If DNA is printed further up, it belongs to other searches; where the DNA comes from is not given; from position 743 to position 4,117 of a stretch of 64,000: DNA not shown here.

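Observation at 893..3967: Natural fusion of a GH57 glycoside hydrolase domain to GlgA glycogen synthase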

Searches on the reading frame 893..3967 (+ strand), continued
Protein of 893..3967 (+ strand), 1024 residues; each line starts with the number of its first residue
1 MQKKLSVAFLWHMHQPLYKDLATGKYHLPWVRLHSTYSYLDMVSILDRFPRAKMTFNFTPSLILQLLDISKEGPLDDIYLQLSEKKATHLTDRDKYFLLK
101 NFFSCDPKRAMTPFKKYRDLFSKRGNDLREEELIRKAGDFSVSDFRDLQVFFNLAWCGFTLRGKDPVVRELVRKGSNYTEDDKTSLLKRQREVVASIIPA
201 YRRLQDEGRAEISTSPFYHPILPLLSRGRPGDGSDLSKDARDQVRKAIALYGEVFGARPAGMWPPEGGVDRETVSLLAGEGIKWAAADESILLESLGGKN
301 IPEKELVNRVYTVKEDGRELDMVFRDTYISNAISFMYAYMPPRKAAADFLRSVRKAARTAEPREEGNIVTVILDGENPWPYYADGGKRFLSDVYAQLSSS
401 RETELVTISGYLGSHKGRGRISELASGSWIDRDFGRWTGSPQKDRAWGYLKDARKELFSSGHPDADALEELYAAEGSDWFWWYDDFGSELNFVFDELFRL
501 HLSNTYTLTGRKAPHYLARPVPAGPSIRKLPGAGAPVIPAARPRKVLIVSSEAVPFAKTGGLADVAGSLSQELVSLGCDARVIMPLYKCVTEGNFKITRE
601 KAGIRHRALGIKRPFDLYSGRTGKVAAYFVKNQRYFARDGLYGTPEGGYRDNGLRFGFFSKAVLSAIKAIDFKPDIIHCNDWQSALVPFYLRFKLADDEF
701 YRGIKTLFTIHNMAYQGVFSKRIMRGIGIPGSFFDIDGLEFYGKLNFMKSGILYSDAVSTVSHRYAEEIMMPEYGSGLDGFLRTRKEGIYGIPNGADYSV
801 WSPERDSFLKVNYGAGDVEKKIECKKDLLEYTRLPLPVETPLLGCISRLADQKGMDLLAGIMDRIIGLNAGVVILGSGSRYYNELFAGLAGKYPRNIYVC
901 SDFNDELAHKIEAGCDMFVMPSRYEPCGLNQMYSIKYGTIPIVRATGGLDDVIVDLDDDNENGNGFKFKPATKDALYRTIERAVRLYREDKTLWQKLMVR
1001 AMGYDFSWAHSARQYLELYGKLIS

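Call 6: find_homologous_proteins(query=window:893-3964:+, max_evalue=1e-20)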
Query window:893-3964:+ (1024 aa): 7856 proteins with E <= 1e-20 among 8000 candidates; the best 120 are listed.
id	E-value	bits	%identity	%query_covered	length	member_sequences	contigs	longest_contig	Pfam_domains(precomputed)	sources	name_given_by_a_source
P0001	0.0e+0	2384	100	100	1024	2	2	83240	PF00534.27,PF03065.21,PF08323.18,PF13439.13,PF13692.13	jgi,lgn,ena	-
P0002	0.0e+0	1823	76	100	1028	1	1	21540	PF00534.27,PF03065.21,PF08323.18,PF13439.13,PF13692.13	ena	-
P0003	0.0e+0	1792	75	100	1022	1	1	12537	PF00534.27,PF03065.21,PF08323.18,PF13439.13,PF13692.13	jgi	jgi:starch synthase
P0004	0.0e+0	1642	68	100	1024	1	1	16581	PF00534.27,PF03065.21,PF08323.18,PF13439.13,PF13692.13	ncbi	ncbi:MAG: glycogen synthase GlgA [Candidatus Omnitrophota bacterium]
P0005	0.0e+0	1635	69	100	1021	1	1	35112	PF00534.27,PF03065.21,PF13579.13,PF08323.18,PF13439.13,PF13692.13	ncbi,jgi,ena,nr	ncbi:MAG: glycogen synthase GlgA [Candidatus Makaraimicrobium thalassicum]|nr:MAG: glycogen synthase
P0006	0.0e+0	1624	66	100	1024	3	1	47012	PF00534.27,PF03065.21,PF08323.18,PF13439.13,PF13692.13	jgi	jgi:starch synthase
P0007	0.0e+0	1608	66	100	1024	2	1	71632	PF00534.27,PF03065.21,PF08323.18,PF13439.13,PF13692.13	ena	-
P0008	0.0e+0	1594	67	100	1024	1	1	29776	PF00534.27,PF03065.21,PF08323.18,PF13692.13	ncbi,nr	ncbi:MAG: glycogen synthase GlgA [Candidatus Omnitrophota bacterium]|nr:glycogen synthase GlgA [Cand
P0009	0.0e+0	1589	65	100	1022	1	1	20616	PF00534.27,PF03065.21,PF08323.18,PF13439.13,PF13692.13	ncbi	ncbi:glycogen synthase GlgA [Candidatus Omnitrophota bacterium]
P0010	0.0e+0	1586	68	99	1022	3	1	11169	PF00534.27,PF03065.21,PF08323.18,PF13692.13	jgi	-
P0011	0.0e+0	1585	66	100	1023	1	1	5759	PF00534.27,PF03065.21,PF08323.18,PF13439.13,PF13692.13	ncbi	-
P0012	0.0e+0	1577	65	100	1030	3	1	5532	PF00534.27,PF03065.21,PF08323.18,PF13439.13,PF13692.13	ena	-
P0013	0.0e+0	1572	65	100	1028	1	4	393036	PF00534.27,PF03065.21,PF08323.18,PF13439.13,PF13692.13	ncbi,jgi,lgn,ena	-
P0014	0.0e+0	1547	64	100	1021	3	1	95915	PF00534.27,PF03065.21,PF08323.18,PF13692.13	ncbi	-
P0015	0.0e+0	1544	64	100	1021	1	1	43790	PF00534.27,PF03065.21,PF08323.18,PF13692.13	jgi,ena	-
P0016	0.0e+0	1531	63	100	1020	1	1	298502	PF00534.27,PF03065.21,PF08323.18,PF13692.13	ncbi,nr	ncbi:MAG: glycogen synthase GlgA [Candidatus Omnitrophica bacterium]|nr:glycogen synthase GlgA [Cand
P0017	0.0e+0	1526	63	100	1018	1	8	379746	PF00534.27,PF03065.21,PF08323.18,PF13439.13,PF13692.13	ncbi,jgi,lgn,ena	-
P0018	0.0e+0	1522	62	100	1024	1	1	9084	PF00534.27,PF03065.21,PF08323.18,PF13692.13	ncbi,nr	ncbi:MAG: glycogen synthase GlgA [Candidatus Omnitrophica bacterium]|nr:glycogen synthase GlgA [Cand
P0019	0.0e+0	1520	62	100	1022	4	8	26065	PF00534.27,PF03065.21,PF08323.18,PF13439.13,PF13692.13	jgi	-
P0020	0.0e+0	1509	63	100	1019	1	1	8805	PF00534.27,PF03065.21,PF08323.18,PF13439.13,PF13692.13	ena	-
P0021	0.0e+0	1506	62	100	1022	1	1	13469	PF00534.27,PF03065.21,PF08323.18,PF13692.13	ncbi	ncbi:MAG: glycogen synthase GlgA [Candidatus Omnitrophota bacterium]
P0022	0.0e+0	1486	62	100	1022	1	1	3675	PF00534.27,PF03065.21,PF08323.18,PF13439.13,PF13692.13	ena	-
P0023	0.0e+0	1480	61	100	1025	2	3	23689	PF00534.27,PF03065.21,PF08323.18,PF13439.13,PF13692.13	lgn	-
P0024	0.0e+0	1472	61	100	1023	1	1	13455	PF00534.27,PF03065.21,PF08323.18,PF13439.13,PF13692.13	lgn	-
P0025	0.0e+0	1471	61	100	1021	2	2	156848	PF00534.27,PF03065.21,PF13579.13,PF08323.18,PF13439.13,PF13692.13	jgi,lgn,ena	-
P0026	0.0e+0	1470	60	100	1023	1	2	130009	PF00534.27,PF03065.21,PF08323.18,PF13439.13,PF13692.13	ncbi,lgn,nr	ncbi:MAG: glycogen synthase GlgA [Candidatus Omnitrophica bacterium]|nr:glycogen synthase GlgA [Cand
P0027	0.0e+0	1469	60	100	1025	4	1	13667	PF00534.27,PF03065.21,PF08323.18,PF13439.13,PF13692.13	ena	-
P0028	0.0e+0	1466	61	100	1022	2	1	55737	PF00534.27,PF03065.21,PF08323.18,PF13439.13,PF13692.13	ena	-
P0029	0.0e+0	1466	61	100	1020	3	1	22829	PF00534.27,PF03065.21,PF08323.18,PF13439.13,PF13692.13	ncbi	-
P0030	0.0e+0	1464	61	99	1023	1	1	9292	PF00534.27,PF03065.21,PF08323.18,PF13692.13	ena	-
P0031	0.0e+0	1459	61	100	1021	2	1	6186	PF00534.27,PF03065.21,PF08323.18,PF13439.13,PF13692.13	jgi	-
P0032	0.0e+0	1457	61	100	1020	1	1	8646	PF00534.27,PF03065.21,PF08323.18,PF13439.13,PF20706.4,PF13692.13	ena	-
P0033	0.0e+0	1452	60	100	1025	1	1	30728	PF00534.27,PF03065.21,PF08323.18,PF13692.13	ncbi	ncbi:MAG: glycogen synthase GlgA [Candidatus Omnitrophota bacterium]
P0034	0.0e+0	1452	60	100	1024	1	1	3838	PF00534.27,PF03065.21,PF08323.18,PF13439.13,PF13692.13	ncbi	ncbi:MAG: glycogen synthase GlgA [Candidatus Omnitrophota bacterium]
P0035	0.0e+0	1450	59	100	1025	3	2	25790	PF00534.27,PF03065.21,PF08323.18,PF13692.13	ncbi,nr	ncbi:MAG: glycogen synthase GlgA [Candidatus Omnitrophota bacterium]|nr:glycogen synthase GlgA [Cand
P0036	0.0e+0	1445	61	100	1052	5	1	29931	PF00534.27,PF03065.21,PF08323.18,PF13692.13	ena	-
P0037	0.0e+0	1443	60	100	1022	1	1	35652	PF00534.27,PF03065.21,PF13579.13,PF08323.18,PF13439.13,PF13692.13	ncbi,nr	ncbi:MAG: glycogen synthase GlgA [Candidatus Tantalella remota]|nr:glycogen synthase GlgA [Candidatu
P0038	0.0e+0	1438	60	100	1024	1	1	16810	PF00534.27,PF03065.21,PF08323.18,PF13692.13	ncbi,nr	ncbi:MAG: glycogen synthase GlgA [Candidatus Omnitrophica bacterium]|nr:glycogen synthase GlgA [Cand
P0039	0.0e+0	1436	59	100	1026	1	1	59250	PF00534.27,PF03065.21,PF08323.18,PF13439.13,PF13692.13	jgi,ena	-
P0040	0.0e+0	1434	60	100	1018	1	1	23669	PF00534.27,PF03065.21,PF08323.18,PF13439.13,PF13692.13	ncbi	ncbi:glycogen synthase GlgA [Candidatus Omnitrophota bacterium]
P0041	0.0e+0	1433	60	100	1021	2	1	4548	PF00534.27,PF03065.21,PF08323.18,PF13439.13,PF13692.13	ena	-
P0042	0.0e+0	1428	61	100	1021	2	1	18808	PF00534.27,PF03065.21,PF08323.18,PF13439.13,PF13692.13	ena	-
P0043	0.0e+0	1426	59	100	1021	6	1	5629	PF00534.27,PF03065.21,PF08323.18,PF13439.13,PF13692.13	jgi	jgi:starch synthase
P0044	0.0e+0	1426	60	100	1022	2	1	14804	PF00534.27,PF03065.21,PF08323.18,PF13439.13,PF20706.4,PF13692.13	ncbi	-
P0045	0.0e+0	1425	60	100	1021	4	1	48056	PF00534.27,PF03065.21,PF08323.18,PF13439.13,PF13692.13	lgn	-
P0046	0.0e+0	1422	59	99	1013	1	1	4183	PF00534.27,PF03065.21,PF08323.18,PF13692.13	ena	-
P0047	0.0e+0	1421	60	98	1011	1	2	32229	PF00534.27,PF03065.21,PF08323.18,PF13692.13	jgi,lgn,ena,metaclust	metaclust:\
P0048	0.0e+0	1419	60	100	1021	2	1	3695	PF00534.27,PF03065.21,PF08323.18,PF13439.13,PF13692.13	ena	-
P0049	0.0e+0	1419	61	99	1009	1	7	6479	PF00534.27,PF03065.21,PF08323.18,PF13439.13,PF13692.13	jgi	jgi:starch synthase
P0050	0.0e+0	1416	59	100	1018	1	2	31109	PF00534.27,PF03065.21,PF08323.18,PF13692.13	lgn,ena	-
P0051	0.0e+0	1410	59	100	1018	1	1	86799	PF00534.27,PF03065.21,PF08323.18,PF13692.13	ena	-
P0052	0.0e+0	1407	59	100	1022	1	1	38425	PF00534.27,PF03065.21,PF08323.18,PF13439.13,PF13692.13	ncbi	ncbi:MAG: glycogen synthase GlgA [Candidatus Omnitrophota bacterium]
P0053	0.0e+0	1405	58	100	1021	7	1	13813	PF00534.27,PF03065.21,PF08323.18,PF13439.13,PF13692.13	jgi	jgi:starch synthase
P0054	0.0e+0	1400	59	99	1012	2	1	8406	PF00534.27,PF03065.21,PF08323.18,PF13692.13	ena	-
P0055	0.0e+0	1399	60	100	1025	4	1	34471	PF00534.27,PF03065.21,PF13579.13,PF08323.18,PF13439.13,PF13692.13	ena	-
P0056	0.0e+0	1399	58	100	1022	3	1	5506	PF00534.27,PF03065.21,PF08323.18,PF13439.13,PF13692.13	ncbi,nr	ncbi:MAG: glycogen synthase GlgA [Candidatus Omnitrophica bacterium]|nr:glycogen synthase GlgA [Cand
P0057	0.0e+0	1391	58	100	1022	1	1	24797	PF00534.27,PF03065.21,PF08323.18,PF13692.13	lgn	-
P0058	0.0e+0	1390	58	100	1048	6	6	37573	PF00534.27,PF03065.21,PF08323.18,PF13439.13,PF13692.13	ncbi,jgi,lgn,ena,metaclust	metaclust:status=active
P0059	0.0e+0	1327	57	100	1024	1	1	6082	PF00534.27,PF03065.21,PF13579.13,PF08323.18,PF13439.13,PF13692.13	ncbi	-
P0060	0.0e+0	1164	60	83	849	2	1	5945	PF00534.27,PF03065.21,PF08323.18,PF13692.13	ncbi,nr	ncbi:MAG: glycogen synthase GlgA, partial [Candidatus Omnitrophica bacterium]|nr:glycogen synthase G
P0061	0.0e+0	1140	52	100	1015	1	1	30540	PF00534.27,PF03065.21,PF08323.18,PF13692.13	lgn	-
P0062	0.0e+0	1100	49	100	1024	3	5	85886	PF00534.27,PF03065.21,PF08323.18,PF13692.13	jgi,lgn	jgi:starch synthase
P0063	1.8e-287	974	63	65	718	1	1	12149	PF03065.21,PF08323.18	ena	-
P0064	1.6e-228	779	41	49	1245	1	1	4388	PF00534.27,PF03065.21,PF08323.18,PF13692.13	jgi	jgi:starch synthase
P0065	1.2e-225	770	39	52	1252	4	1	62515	PF00534.27,PF03065.21,PF08323.18,PF13692.13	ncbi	-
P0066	1.1e-222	760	43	49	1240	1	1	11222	PF00534.27,PF03065.21,PF13579.13,PF08323.18,PF13439.13,PF13692.13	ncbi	-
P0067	1.3e-221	756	41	47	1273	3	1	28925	PF00534.27,PF03065.21,PF13579.13,PF08323.18,PF13439.13,PF13692.13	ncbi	-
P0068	3.2e-217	742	42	46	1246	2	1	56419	PF00534.27,PF03065.21,PF13579.13,PF08323.18,PF13439.13,PF13692.13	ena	-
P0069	3.7e-217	742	42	49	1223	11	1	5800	PF00534.27,PF03065.21,PF13579.13,PF08323.18,PF13439.13,PF13692.13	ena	-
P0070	2.4e-214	732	43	49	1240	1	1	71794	PF00534.27,PF03065.21,PF13579.13,PF08323.18,PF13439.13,PF13692.13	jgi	jgi:starch synthase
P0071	5.1e-208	711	42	47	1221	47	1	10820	PF00534.27,PF03065.21,PF13579.13,PF08323.18,PF13439.13,PF13692.13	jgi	-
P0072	6.7e-206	704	39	50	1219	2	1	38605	PF00534.27,PF03065.21,PF13579.13,PF08323.18,PF13439.13,PF13692.13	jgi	-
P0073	2.7e-203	696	-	-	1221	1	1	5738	PF00534.27,PF03065.21,PF13579.13,PF08323.18,PF13439.13,PF13692.13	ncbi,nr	ncbi:MAG TPA: glycogen/starch synthase [Candidatus Eisenbacteria bacterium]|nr:glycogen/starch synth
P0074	2.9e-203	696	39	49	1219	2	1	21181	PF00534.27,PF03065.21,PF13579.13,PF08323.18,PF20706.4,PF13692.13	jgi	jgi:starch synthase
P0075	1.1e-202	694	-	-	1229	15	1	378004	PF00534.27,PF03065.21,PF13579.13,PF08323.18,PF13439.13,PF13692.13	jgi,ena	jgi:starch synthase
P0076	2.3e-202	693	-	-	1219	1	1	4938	PF00534.27,PF03065.21,PF13579.13,PF08323.18,PF13439.13,PF13692.13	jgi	jgi:starch synthase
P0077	8.9e-202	691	-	-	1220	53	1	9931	PF00534.27,PF03065.21,PF13579.13,PF08323.18,PF13439.13,PF13692.13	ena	-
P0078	9.0e-202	691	-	-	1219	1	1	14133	PF00534.27,PF03065.21,PF13579.13,PF08323.18,PF13439.13,PF13692.13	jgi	jgi:starch synthase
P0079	4.7e-201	688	-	-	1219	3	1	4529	PF00534.27,PF03065.21,PF13579.13,PF08323.18,PF13439.13,PF20706.4,PF13692.13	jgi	jgi:starch synthase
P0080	6.5e-201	688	-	-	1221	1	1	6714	PF00534.27,PF03065.21,PF13579.13,PF08323.18,PF13692.13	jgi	jgi:starch synthase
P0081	7.3e-201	688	-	-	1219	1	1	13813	PF00534.27,PF03065.21,PF13579.13,PF08323.18,PF13439.13,PF13692.13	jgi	jgi:starch synthase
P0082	1.1e-200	687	-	-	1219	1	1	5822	PF00534.27,PF03065.21,PF13579.13,PF08323.18,PF20706.4,PF13692.13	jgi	jgi:starch synthase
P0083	1.7e-200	686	-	-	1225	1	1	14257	PF00534.27,PF03065.21,PF13579.13,PF08323.18,PF13439.13,PF20706.4,PF13692.13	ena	-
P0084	1.9e-200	686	-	-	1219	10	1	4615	PF00534.27,PF03065.21,PF13579.13,PF08323.18,PF13439.13,PF20706.4,PF13692.13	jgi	jgi:starch synthase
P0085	6.4e-200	684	-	-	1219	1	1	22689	PF00534.27,PF03065.21,PF13579.13,PF08323.18,PF13439.13,PF20706.4,PF13692.13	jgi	jgi:ADP-glucose type glycogen/starch synthase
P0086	9.6e-200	684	37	52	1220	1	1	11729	PF00534.27,PF03065.21,PF13579.13,PF08323.18,PF13439.13,PF13692.13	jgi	jgi:ADP-glucose type glycogen/starch synthase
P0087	2.5e-199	683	-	-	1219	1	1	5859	PF00534.27,PF03065.21,PF13579.13,PF08323.18,PF13439.13,PF20706.4,PF13692.13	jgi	jgi:ADP-glucose type glycogen/starch synthase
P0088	1.5e-198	680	-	-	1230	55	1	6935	PF00534.27,PF03065.21,PF13579.13,PF08323.18,PF13439.13,PF13692.13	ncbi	-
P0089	1.6e-198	680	-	-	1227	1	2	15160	PF00534.27,PF03065.21,PF13579.13,PF08323.18,PF13439.13,PF13692.13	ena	-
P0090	3.4e-198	679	-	-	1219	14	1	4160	PF00534.27,PF03065.21,PF13579.13,PF08323.18,PF13439.13,PF20706.4,PF13692.13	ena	-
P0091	3.5e-198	679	-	-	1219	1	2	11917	PF00534.27,PF03065.21,PF13579.13,PF08323.18,PF13439.13,PF20706.4,PF13692.13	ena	-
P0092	3.6e-198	679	-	-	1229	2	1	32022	PF00534.27,PF03065.21,PF13579.13,PF08323.18,PF13439.13,PF13692.13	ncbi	ncbi:MAG: glycogen/starch synthase [Candidatus Dormibacteraceae bacterium]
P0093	1.0e-197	677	-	-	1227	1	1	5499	PF00534.27,PF03065.21,PF13579.13,PF08323.18,PF13439.13,PF20706.4,PF13692.13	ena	-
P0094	1.1e-197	677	-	-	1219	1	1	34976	PF00534.27,PF03065.21,PF08323.18,PF20706.4,PF13692.13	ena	-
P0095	1.1e-197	677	-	-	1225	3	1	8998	PF00534.27,PF03065.21,PF13579.13,PF08323.18,PF13439.13,PF13692.13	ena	-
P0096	1.5e-197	677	-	-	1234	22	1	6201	PF00534.27,PF03065.21,PF13579.13,PF08323.18,PF13439.13,PF13692.13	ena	-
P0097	1.5e-197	677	-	-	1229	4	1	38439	PF00534.27,PF03065.21,PF13579.13,PF08323.18,PF20706.4,PF13692.13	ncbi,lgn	-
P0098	1.6e-197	677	-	-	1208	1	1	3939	PF00534.27,PF03065.21,PF13579.13,PF08323.18,PF13439.13,PF13692.13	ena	-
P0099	1.9e-197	676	-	-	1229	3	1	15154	PF00534.27,PF03065.21,PF13579.13,PF08323.18,PF13439.13,PF20706.4,PF13692.13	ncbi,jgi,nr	ncbi:MAG TPA: glycogen/starch synthase [Candidatus Dormibacteraeota bacterium]|jgi:starch synthase|n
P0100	3.6e-197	675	-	-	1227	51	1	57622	PF00534.27,PF03065.21,PF13579.13,PF08323.18,PF13439.13,PF13692.13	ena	-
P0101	4.0e-197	675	-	-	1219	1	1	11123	PF00534.27,PF03065.21,PF13579.13,PF08323.18,PF13439.13,PF20706.4,PF13692.13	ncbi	ncbi:MAG TPA: glycogen/starch synthase [Candidatus Dormibacteraeota bacterium]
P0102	4.2e-197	675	-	-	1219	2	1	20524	PF00534.27,PF03065.21,PF13579.13,PF08323.18,PF20706.4,PF13692.13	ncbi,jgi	-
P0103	4.2e-197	675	-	-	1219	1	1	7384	PF00534.27,PF03065.21,PF13579.13,PF08323.18,PF13439.13,PF13692.13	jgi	-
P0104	5.0e-197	675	-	-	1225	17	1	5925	PF00534.27,PF03065.21,PF13579.13,PF08323.18,PF13439.13,PF20706.4,PF13692.13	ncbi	-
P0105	9.3e-197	674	-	-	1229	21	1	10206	PF00534.27,PF03065.21,PF13579.13,PF08323.18,PF13439.13,PF20706.4,PF13692.13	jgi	-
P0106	1.1e-196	674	-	-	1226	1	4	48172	PF00534.27,PF03065.21,PF13579.13,PF08323.18,PF13439.13,PF20706.4,PF13692.13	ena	-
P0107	2.1e-196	673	-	-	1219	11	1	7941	PF00534.27,PF03065.21,PF13579.13,PF08323.18,PF13439.13,PF20706.4,PF13692.13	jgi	jgi:starch synthase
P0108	4.1e-196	672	-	-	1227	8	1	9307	PF00534.27,PF03065.21,PF13579.13,PF08323.18,PF13439.13,PF13692.13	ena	-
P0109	4.5e-196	672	56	51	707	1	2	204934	PF03065.21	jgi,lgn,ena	-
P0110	7.9e-196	671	-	-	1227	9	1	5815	PF00534.27,PF03065.21,PF13579.13,PF08323.18,PF13439.13,PF13692.13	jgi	-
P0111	1.2e-195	670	-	-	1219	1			PF00534.27,PF03065.21,PF13579.13,PF08323.18,PF13439.13,PF20706.4,PF13692.13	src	-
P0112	1.8e-195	670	-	-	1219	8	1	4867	PF00534.27,PF03065.21,PF13579.13,PF08323.18,PF13439.13,PF13692.13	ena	-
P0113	2.4e-195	669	-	-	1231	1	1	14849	PF00534.27,PF03065.21,PF13579.13,PF08323.18,PF13439.13,PF20706.4,PF13692.13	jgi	jgi:starch synthase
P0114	4.8e-195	668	-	-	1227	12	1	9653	PF00534.27,PF03065.21,PF13579.13,PF08323.18,PF13439.13,PF20706.4,PF13692.13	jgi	jgi:starch synthase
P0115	1.2e-194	667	-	-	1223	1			PF00534.27,PF03065.21,PF13579.13,PF08323.18,PF13439.13,PF13692.13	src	-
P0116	1.2e-194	667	-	-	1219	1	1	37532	PF00534.27,PF03065.21,PF13579.13,PF08323.18,PF20706.4,PF13692.13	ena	-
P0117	1.3e-194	667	-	-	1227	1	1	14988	PF00534.27,PF03065.21,PF13579.13,PF08323.18,PF13439.13,PF20706.4,PF13692.13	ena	-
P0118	1.9e-194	666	-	-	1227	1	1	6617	PF00534.27,PF03065.21,PF13579.13,PF08323.18,PF13439.13,PF13692.13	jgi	jgi:starch synthase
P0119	2.1e-194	666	-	-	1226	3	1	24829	PF00534.27,PF03065.21,PF08323.18,PF20706.4,PF13692.13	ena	-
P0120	2.2e-194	666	-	-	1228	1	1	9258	PF00534.27,PF03065.21,PF08323.18,PF13692.13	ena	-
